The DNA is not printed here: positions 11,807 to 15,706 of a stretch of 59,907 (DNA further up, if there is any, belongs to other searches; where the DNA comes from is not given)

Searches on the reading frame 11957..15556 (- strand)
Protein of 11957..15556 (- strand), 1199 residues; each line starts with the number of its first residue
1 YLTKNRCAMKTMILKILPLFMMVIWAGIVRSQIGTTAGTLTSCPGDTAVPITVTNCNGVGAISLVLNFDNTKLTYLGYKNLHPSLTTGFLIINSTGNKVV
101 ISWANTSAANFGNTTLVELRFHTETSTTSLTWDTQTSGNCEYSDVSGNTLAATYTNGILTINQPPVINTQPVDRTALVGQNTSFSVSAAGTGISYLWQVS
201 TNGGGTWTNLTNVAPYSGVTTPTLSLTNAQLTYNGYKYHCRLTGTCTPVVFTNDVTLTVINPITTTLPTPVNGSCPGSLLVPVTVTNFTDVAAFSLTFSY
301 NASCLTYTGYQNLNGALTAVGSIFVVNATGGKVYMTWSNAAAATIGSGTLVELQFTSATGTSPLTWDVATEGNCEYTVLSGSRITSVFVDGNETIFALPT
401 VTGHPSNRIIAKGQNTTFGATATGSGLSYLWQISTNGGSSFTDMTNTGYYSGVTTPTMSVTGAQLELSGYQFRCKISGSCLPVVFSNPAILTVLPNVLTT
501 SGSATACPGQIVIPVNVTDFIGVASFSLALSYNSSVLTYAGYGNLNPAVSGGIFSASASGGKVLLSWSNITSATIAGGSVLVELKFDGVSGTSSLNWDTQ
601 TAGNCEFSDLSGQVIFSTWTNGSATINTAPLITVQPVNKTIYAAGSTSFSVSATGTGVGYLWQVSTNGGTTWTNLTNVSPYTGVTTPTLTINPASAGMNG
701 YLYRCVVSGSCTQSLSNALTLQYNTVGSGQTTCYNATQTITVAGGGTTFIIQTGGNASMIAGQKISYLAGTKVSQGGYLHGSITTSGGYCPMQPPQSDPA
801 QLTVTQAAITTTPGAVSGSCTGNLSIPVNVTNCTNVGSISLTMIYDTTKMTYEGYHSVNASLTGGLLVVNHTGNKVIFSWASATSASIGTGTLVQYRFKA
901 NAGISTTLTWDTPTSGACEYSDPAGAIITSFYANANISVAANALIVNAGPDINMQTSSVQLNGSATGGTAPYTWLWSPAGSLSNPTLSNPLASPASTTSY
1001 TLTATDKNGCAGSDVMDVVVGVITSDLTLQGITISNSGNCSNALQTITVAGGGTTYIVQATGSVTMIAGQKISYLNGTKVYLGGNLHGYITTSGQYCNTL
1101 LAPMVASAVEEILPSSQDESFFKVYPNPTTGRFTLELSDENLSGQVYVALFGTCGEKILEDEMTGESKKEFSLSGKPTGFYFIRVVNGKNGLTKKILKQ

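Call 57: search_protein_families(library=pfam, proteins=[window:11957-15556:-], max_evalue=0.00001)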
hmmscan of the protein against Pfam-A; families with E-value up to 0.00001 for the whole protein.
window:11957-15556:- (1199 aa): 3 families
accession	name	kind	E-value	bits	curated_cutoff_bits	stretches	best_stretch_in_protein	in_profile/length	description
PF00963.24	Cohesin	-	8.7e-25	88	24.1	2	279-392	16-136/139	Cohesin domain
PF18962.6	Por_Secre_tail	-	5.3e-11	43.1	27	1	1124-1196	1-73/75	Secretion system C-terminal sorting domain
PF13927.12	Ig_3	-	1.3e-06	29.2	30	0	164-241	1-75/78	Immunoglobulin domain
